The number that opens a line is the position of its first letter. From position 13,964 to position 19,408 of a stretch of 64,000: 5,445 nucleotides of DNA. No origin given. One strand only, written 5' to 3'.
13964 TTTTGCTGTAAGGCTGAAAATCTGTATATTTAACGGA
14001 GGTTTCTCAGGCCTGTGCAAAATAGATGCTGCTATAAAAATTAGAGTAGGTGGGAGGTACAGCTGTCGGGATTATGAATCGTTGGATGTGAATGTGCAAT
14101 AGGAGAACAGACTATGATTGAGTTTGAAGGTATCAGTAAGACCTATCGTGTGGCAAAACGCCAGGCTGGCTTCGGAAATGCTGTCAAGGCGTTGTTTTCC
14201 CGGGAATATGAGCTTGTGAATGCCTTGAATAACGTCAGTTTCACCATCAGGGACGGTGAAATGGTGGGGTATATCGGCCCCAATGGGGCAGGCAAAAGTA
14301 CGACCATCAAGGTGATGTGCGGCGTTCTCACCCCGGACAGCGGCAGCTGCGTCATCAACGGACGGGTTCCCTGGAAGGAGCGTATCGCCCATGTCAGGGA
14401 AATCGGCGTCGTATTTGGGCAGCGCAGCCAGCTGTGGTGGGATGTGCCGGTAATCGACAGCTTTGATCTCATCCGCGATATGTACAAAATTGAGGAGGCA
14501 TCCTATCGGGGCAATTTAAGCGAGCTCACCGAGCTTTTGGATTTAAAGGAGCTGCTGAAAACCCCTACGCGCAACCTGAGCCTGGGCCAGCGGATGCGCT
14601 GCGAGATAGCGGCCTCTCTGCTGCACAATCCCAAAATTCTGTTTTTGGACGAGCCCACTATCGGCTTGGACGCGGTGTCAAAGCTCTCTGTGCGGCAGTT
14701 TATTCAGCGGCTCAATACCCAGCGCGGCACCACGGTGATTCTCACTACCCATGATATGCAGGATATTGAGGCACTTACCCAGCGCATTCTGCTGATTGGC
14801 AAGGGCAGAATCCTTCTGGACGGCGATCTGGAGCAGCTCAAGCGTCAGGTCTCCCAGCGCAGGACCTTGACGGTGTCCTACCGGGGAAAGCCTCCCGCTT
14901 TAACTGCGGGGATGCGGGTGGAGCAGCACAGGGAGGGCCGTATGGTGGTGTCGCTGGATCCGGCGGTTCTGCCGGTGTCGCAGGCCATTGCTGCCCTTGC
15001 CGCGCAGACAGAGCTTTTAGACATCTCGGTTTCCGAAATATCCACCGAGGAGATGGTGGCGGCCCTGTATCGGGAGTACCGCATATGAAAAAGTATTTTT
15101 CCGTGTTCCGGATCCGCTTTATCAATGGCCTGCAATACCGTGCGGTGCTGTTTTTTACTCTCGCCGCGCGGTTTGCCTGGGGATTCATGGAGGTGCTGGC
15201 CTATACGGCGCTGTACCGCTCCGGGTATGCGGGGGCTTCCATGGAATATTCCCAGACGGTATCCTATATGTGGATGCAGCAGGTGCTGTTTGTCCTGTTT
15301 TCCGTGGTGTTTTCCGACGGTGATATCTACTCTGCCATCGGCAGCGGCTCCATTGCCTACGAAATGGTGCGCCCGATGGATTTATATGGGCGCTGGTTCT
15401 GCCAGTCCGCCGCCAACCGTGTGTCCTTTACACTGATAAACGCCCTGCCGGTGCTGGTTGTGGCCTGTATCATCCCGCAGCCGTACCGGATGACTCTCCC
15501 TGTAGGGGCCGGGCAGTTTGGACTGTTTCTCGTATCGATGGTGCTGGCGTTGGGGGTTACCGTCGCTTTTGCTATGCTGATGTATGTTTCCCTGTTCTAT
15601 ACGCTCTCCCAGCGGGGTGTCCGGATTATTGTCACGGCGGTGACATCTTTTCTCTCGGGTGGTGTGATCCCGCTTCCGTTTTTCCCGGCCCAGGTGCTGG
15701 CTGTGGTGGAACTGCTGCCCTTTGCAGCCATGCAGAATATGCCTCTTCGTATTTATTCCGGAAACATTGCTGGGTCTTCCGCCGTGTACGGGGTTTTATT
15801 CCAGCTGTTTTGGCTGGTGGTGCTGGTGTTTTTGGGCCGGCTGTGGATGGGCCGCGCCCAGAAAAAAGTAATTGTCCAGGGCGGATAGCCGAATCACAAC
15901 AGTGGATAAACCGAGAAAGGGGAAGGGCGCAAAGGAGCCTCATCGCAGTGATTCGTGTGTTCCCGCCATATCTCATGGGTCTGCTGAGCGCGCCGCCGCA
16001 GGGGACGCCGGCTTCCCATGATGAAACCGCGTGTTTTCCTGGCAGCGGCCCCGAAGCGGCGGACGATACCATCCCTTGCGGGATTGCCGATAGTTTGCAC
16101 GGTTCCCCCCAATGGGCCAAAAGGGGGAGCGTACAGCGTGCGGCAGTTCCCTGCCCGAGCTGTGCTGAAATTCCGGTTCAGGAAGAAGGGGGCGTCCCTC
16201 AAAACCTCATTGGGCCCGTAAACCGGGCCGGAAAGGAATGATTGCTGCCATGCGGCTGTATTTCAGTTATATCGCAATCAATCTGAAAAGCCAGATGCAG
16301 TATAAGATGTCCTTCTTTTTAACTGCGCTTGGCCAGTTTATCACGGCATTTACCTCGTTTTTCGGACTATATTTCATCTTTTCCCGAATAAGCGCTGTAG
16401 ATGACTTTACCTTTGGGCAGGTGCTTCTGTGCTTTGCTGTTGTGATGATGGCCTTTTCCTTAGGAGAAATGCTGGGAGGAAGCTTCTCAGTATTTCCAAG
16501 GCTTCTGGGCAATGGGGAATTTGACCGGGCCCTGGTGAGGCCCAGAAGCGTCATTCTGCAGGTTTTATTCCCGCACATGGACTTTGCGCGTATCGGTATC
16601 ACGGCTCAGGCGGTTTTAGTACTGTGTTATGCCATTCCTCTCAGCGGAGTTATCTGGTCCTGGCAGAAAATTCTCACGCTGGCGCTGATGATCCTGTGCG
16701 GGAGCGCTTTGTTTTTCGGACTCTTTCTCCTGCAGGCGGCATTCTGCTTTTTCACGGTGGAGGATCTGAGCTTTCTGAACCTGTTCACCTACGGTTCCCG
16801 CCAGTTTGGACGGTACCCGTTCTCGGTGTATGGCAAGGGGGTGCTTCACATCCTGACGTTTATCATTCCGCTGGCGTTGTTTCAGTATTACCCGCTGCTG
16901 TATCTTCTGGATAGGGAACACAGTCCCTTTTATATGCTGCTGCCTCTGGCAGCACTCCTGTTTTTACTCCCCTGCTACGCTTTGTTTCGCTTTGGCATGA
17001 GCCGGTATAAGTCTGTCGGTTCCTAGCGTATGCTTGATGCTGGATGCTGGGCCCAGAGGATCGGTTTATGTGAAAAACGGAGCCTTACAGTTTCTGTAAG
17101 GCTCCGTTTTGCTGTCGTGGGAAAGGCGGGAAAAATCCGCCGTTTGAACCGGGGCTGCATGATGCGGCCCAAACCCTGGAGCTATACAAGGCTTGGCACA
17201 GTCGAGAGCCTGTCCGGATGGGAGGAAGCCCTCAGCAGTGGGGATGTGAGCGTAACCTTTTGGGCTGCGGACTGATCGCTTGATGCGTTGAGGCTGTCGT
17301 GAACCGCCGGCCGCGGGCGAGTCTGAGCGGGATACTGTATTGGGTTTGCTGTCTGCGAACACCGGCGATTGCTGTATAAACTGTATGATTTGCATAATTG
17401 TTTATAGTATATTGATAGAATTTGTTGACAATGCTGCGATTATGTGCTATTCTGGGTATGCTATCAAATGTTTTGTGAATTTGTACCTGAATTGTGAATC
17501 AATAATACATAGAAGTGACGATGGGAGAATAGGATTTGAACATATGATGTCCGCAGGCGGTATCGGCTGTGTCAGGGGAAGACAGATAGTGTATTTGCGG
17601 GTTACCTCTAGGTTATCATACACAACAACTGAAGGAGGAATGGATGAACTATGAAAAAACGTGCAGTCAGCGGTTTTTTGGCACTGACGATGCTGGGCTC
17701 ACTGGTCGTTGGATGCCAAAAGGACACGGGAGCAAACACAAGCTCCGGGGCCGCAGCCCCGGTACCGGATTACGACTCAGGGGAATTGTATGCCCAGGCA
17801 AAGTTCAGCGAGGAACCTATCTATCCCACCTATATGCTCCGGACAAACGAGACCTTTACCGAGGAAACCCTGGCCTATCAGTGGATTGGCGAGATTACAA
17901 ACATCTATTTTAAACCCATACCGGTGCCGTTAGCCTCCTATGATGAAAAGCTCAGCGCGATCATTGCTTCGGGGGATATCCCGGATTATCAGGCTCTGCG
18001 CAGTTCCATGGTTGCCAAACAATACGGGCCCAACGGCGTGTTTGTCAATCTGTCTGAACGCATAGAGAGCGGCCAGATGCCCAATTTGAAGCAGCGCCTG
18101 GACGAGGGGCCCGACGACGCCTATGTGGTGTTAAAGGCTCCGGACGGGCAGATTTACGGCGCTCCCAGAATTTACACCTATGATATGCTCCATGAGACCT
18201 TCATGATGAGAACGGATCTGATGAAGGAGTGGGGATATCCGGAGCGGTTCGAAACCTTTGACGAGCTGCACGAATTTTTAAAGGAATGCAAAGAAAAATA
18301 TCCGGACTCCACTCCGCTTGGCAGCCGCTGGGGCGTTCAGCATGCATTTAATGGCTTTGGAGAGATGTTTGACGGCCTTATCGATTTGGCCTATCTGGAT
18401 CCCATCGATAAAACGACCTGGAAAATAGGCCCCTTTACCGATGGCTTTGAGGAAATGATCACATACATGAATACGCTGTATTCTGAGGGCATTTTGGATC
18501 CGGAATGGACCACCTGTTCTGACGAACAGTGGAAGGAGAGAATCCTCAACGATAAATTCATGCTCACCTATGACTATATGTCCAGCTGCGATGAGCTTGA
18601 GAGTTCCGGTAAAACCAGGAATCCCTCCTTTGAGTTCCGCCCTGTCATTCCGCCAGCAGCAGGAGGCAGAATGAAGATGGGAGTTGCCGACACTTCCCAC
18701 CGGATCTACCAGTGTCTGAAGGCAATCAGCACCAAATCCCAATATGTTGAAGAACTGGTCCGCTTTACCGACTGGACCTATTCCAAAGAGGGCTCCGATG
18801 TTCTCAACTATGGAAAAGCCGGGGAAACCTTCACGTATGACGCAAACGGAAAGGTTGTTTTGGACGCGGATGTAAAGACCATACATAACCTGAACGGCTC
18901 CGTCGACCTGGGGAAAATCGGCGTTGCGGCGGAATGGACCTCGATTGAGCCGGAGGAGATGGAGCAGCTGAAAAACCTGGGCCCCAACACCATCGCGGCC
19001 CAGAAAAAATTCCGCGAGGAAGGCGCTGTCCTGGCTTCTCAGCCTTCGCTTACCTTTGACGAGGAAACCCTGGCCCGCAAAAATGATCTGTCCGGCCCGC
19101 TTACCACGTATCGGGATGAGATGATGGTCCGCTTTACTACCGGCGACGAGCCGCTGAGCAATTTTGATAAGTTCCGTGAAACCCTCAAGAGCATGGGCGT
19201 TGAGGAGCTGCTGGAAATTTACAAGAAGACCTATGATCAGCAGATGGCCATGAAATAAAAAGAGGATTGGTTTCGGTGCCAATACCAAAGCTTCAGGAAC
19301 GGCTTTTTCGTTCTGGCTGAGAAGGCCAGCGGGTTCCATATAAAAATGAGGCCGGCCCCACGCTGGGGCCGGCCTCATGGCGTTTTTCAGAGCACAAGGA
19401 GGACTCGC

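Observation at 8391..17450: ~275-bp direct repeats (gene 3' end + promoter) bracket an 8.8-kb accessory segment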

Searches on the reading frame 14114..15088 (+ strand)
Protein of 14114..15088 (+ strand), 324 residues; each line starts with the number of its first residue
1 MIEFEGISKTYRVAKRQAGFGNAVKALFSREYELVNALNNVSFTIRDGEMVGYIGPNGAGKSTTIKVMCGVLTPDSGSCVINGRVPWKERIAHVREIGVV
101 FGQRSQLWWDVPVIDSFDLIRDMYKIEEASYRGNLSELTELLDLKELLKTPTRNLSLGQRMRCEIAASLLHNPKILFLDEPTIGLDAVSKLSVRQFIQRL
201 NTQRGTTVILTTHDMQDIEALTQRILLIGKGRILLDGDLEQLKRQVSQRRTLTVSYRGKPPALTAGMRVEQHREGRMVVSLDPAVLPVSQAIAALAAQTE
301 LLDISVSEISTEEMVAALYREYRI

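Call 7: search_protein_families(library=pfam, proteins=[window:14114-15088:+], max_evalue=0.01)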
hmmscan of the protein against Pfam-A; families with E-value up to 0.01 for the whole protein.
window:14114-15088:+ (324 aa): 4 families
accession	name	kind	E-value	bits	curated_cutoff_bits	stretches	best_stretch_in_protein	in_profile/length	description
PF00005.33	ABC_tran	-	2.7e-28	99.7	25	1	38-182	1-136/137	ABC transporter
PF13304.12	AAA_21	-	3.8e-10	40.7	27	1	143-214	226-299/304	AAA domain, putative AbiEii toxin, Type IV TA system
PF13555.12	AAA_29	-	0.0026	17.9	27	1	42-76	16-50/61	P-loop containing region of AAA domain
PF02463.25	SMC_N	-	0.0091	15.9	40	0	52-220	28-204/220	RecF/RecN/SMC N terminal domain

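Call 51: search_protein_families(library=ncbifam, proteins=[window:14114-15088:+], max_evalue=0.001)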
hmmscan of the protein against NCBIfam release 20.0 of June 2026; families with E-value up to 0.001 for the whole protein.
window:14114-15088:+ (324 aa): 189 families (the best 25 are shown)
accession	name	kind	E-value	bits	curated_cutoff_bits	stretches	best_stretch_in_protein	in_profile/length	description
TIGR01188.1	drrA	subfamily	1.6e-58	198.4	312.45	1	31-251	2-220/302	daunorubicin resistance ABC transporter, ATP-binding protein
TIGR03522.1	GldA_ABC_ATP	equivalog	2.2e-49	168.5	402.6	1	29-254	9-230/301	gliding motility-associated ABC transporter ATP-binding subunit GldA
TIGR03864.1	PQQ_ABC_ATP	hypoth_equivalog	2.3e-44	151.6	302.25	1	29-247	8-224/236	ABC transporter, ATP-binding subunit, PQQ-dependent alcohol dehydrogenase system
TIGR04521.1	ECF_ATPase_2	equivalog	6.7e-40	136.9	330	1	35-251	18-241/279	energy-coupling factor transporter ATPase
NF040933.2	ABC_arch_GlcV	equivalog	7.9e-40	136.8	450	1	24-235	8-222/357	glucose ABC transporter ATP-binding protein GlcV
NF033858.1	ABC2_perm_RbbA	equivalog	9.2e-40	136.3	1050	1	29-247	273-489/909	ribosome-associated ATPase/putative transporter RbbA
TIGR04406.1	LPS_export_lptB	equivalog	5.3e-38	130.7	240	1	29-249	8-229/239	LPS export ABC transporter ATP-binding protein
TIGR04520.1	ECF_ATPase_1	equivalog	2.6e-36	125.5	315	1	33-248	13-229/269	energy-coupling factor transporter ATPase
TIGR03740.1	galliderm_ABC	subfamily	3.9e-36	124.8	309.75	1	29-240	7-209/223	lantibiotic protection ABC transporter ATP-binding subunit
TIGR00968.1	3a0106s01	subfamily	2.7e-35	122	342.75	1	29-245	7-221/237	sulfate ABC transporter ATP-binding protein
TIGR02673.1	FtsE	equivalog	2.8e-34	118.7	264.85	1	32-231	11-213/214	cell division ATP-binding protein FtsE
NF010158.0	PRK13637.1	equivalog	7.5e-34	117.1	390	1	36-250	21-240/287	energy-coupling factor transporter ATPase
NF010060.0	PRK13537.1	equivalog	2.6e-33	115.3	521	1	31-242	24-233/314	nodulation factor ABC transporter ATP-binding protein NodI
TIGR02142.1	modC_ABC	equivalog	1.6e-32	113.1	285.05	1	39-308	14-281/353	molybdenum ABC transporter ATP-binding protein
NF010171.0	PRK13652.1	equivalog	4.4e-32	111.3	476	1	35-244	17-227/277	cobalt transporter ATP-binding subunit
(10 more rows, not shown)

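Call 52: search_protein_families(library=padloc, proteins=[window:14114-15088:+], max_evalue=0.001)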
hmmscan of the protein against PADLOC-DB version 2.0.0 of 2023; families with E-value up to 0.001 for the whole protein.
window:14114-15088:+ (324 aa): 6 families
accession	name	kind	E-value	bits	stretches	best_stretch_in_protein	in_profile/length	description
PDLC04135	mad3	-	8.1e-28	96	2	135-231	244-340/374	mads_3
PDLC04140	mad8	-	6.6e-10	37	1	37-223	16-239/314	mads_8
PDLC02980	AriA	-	4.3e-09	34.7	1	148-215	231-300/304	-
PDLC02914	ATPase-Toprim_I-B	-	1e-07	29.5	1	172-223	202-253/443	-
PDLC04164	AriA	-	0.00081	17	0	172-213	192-231/253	-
PDLC02335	AbiLi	-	0.00088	16.4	0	155-217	176-240/326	AbiLi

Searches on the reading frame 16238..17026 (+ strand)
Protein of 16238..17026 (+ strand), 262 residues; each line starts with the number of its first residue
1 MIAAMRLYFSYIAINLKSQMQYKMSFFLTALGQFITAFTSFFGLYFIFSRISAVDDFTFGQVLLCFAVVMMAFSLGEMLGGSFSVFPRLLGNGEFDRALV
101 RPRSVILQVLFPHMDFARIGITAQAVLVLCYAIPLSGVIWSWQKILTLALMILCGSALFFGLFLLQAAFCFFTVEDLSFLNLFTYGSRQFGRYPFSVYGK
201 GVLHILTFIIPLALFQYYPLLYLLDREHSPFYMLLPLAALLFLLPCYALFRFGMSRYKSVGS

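Call 7: search_protein_families(library=pfam, proteins=[window:16238-17026:+], max_evalue=0.01)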
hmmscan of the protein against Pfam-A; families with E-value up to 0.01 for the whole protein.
window:16238-17026:+ (262 aa): 1 family
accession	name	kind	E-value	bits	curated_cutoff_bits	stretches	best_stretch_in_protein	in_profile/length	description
PF06182.17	ABC2_membrane_6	-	6.3e-34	118.2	22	1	34-261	1-229/229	ABC-2 family transporter protein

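Call 19: find_encoding_contigs(protein=window:16238-17026:+, flank=10000, max_places=10)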
Protein window:16238-17026:+ (262 aa): 6 contigs read that carry it; 4 places shown.
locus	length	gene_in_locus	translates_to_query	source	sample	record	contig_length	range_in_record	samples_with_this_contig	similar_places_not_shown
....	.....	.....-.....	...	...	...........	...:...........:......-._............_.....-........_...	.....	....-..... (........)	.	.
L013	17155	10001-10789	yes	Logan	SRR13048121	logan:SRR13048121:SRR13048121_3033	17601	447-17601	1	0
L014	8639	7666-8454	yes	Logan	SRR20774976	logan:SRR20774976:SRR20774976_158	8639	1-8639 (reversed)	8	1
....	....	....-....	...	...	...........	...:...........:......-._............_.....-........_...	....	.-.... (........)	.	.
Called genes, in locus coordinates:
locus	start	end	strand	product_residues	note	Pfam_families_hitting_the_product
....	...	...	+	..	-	-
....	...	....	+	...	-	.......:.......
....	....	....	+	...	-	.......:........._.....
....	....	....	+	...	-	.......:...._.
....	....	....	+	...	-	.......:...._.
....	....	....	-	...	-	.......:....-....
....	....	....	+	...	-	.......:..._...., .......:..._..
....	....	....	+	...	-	-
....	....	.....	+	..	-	-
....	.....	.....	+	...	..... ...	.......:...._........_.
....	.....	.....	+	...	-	-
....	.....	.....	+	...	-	-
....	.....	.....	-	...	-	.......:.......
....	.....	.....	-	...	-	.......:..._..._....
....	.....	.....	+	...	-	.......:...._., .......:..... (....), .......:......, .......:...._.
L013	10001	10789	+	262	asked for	PF06182:ABC2_membrane_6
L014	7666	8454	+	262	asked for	PF06182:ABC2_membrane_6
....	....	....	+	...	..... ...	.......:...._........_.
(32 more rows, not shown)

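Call 51: search_protein_families(library=ncbifam, proteins=[window:16238-17026:+], max_evalue=0.001)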
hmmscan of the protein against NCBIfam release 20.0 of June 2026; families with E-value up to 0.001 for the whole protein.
window:16238-17026:+ (262 aa): 0 families

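Call 52: search_protein_families(library=padloc, proteins=[window:16238-17026:+], max_evalue=0.001)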
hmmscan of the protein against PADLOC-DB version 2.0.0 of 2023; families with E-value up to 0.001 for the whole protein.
window:16238-17026:+ (262 aa): 0 families

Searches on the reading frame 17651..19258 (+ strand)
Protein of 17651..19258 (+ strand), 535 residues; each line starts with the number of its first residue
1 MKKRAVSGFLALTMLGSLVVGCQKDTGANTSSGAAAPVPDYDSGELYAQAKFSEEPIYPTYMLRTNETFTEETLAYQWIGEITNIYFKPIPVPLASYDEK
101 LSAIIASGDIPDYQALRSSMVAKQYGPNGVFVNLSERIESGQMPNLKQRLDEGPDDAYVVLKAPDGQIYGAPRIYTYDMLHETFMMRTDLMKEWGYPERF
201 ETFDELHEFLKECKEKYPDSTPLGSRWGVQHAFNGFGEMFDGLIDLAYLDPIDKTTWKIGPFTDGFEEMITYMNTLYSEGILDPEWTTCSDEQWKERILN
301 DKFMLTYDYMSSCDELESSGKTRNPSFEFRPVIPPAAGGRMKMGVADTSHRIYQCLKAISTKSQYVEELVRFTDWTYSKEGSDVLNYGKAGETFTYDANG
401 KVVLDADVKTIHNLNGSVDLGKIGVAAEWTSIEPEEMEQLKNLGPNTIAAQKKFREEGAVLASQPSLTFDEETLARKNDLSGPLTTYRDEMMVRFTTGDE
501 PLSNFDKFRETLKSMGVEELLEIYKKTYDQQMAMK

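Call 7: search_protein_families(library=pfam, proteins=[window:17651-19258:+], max_evalue=0.01)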
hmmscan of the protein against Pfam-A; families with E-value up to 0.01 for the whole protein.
window:17651-19258:+ (535 aa): 1 family
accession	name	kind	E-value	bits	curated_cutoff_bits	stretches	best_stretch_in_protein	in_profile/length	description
PF01547.30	SBP_bac_1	-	0.0059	17.1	26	0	96-277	35-199/307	Bacterial extracellular solute-binding protein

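Call 9: find_encoding_contigs(protein=window:17651-19258:+, flank=10000, max_places=10)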
Protein window:17651-19258:+ (535 aa): 7 contigs read that carry it; 6 places shown.
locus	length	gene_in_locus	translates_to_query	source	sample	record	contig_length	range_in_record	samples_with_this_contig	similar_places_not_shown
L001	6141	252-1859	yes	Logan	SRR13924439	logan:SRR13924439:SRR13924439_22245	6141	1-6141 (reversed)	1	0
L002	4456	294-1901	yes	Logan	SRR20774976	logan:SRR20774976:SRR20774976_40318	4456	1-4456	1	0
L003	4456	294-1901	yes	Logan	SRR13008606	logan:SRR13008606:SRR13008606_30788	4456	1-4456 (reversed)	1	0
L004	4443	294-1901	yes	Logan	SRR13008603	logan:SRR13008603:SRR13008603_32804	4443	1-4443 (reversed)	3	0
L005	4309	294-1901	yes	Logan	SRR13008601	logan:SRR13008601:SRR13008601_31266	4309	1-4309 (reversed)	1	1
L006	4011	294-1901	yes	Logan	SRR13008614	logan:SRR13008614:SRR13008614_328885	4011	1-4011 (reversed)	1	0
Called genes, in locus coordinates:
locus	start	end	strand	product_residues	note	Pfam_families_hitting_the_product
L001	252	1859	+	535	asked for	-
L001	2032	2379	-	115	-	PF07784:DUF1622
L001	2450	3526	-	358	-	PF01408:GFO_IDH_MocA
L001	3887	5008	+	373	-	PF00154:RecA_N, PF08423:Rad51 (weak), PF06745:ATPase, PF21096:RecA_C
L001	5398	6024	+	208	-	PF21982:RecX_HTH1, PF02631:RecX_HTH2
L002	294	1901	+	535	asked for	-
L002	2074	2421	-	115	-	PF07784:DUF1622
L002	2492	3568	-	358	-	PF01408:GFO_IDH_MocA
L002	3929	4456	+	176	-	?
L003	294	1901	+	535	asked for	-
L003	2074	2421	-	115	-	PF07784:DUF1622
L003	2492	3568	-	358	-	PF01408:GFO_IDH_MocA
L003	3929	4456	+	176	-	?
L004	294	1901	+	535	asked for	-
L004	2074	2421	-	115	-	PF07784:DUF1622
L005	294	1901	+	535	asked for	-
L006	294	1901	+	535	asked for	-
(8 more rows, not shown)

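Call 17: find_related_loci(query=window:17651-19258:+, collection=genome_contigs, flank=10000)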
Query window:17651-19258:+ (535 aa) in genome_contigs; peptide patterns used: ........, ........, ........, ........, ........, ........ (x = any residue, [..] = any of these).
51 stretches matched a pattern; 1 encode a relative of the query (tblastn E <= 1e-3); 1 distinct loci.
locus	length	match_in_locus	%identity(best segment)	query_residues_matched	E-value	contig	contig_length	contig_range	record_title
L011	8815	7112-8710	58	1-534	0e+0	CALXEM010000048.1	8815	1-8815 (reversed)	MAG: uncultured Clostridia bacterium isolate E13__bin195 genome assembly, contig: E13__k127_1246459, whole genome shotgu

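Call 35: find_homologous_proteins(query=window:17651-19258:+, max_evalue=1e-50)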
Query window:17651-19258:+ (535 aa): 17 proteins with E <= 1e-50 among 8000 candidates.
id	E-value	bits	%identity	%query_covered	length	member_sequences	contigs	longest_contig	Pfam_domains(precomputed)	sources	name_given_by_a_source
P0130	0.0e+0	1230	99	100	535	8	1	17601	PF13416.12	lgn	-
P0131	1.3e-246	837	65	100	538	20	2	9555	-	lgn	-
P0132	3.8e-229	780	61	100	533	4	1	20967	-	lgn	-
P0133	6.4e-229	779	62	100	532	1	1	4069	PF01547.31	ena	-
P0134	8.1e-221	752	60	100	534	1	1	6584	PF01547.31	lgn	-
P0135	3.6e-216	737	58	99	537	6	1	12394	PF01547.31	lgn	-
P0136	3.7e-134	466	61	61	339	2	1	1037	-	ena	-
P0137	7.7e-132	459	41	99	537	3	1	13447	-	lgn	-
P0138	8.6e-98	346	37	99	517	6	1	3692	PF13416.12,PF01547.31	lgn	-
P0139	1.6e-79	286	35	99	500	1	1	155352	PF13416.12,PF01547.31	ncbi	-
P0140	2.7e-76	275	33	99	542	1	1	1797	PF13416.12,PF01547.31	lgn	-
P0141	1.5e-75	273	32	99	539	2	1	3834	-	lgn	-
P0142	2.8e-75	272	32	93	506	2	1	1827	PF13416.12,PF01547.31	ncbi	ncbi:MAG: extracellular solute-binding protein, partial [Cellulosilyticaceae bacterium]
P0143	1.1e-73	267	32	100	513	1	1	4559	PF13416.12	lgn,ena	-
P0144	2.0e-70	256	31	92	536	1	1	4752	PF13416.12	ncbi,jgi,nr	ncbi:MAG: extracellular solute-binding protein [Treponema sp.]|jgi:ABC-type glycerol-3-phosphate tra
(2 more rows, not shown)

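Call 36: find_encoding_contigs(protein=P0131, flank=10000, max_places=4)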
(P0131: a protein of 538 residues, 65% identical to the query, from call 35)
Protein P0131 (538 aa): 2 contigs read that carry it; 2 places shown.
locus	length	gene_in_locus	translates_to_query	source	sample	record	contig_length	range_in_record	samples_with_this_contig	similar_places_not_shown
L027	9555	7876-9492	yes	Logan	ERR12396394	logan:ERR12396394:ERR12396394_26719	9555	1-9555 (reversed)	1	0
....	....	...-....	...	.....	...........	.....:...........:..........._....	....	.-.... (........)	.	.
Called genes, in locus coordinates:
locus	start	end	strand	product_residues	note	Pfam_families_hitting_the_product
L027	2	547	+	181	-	?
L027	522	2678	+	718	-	PF00512:HisKA, PF02518:HATPase_c, PF14501:HATPase_c_5 (weak)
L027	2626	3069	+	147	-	PF08211:dCMP_cyt_deam_2, PF00383:dCMP_cyt_deam_1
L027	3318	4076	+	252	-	PF01048:PNP_UDP_1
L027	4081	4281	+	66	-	-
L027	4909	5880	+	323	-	PF00528:BPD_transp_1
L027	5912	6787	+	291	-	PF00528:BPD_transp_1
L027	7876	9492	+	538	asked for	-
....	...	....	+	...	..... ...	-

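Call 37: find_encoding_contigs(protein=P0132, flank=10000, max_places=3)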
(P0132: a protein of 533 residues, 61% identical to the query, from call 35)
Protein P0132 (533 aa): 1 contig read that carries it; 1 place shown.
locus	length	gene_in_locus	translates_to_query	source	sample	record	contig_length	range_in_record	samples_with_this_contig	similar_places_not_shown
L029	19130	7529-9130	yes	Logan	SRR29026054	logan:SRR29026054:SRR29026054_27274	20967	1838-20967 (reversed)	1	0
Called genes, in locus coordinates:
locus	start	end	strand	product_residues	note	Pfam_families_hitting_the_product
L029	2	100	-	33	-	?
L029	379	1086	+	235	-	PF00072:Response_reg, PF00486:Trans_reg_C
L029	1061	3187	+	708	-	PF00512:HisKA, PF02518:HATPase_c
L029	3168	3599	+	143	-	PF08211:dCMP_cyt_deam_2, PF00383:dCMP_cyt_deam_1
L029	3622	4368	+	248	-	PF01048:PNP_UDP_1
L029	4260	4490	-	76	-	-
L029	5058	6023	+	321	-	PF00528:BPD_transp_1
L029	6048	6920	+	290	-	PF00528:BPD_transp_1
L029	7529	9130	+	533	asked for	-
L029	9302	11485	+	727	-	PF00165:HTH_AraC (weak), PF12833:HTH_18, PF00165:HTH_AraC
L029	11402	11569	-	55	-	-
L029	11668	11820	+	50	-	-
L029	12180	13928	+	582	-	PF00587:tRNA-synt_2b, PF04073:tRNA_edit, PF03129:HGTP_anticodon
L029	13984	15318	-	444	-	PF07690:MFS_1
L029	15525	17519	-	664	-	PF07719:TPR_2 (faint), PF17128:DUF5107, PF00515:TPR_1 (faint)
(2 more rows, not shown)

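Call 51: search_protein_families(library=ncbifam, proteins=[window:17651-19258:+], max_evalue=0.001)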
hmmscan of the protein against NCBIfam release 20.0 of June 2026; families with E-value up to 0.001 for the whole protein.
window:17651-19258:+ (535 aa): 0 families
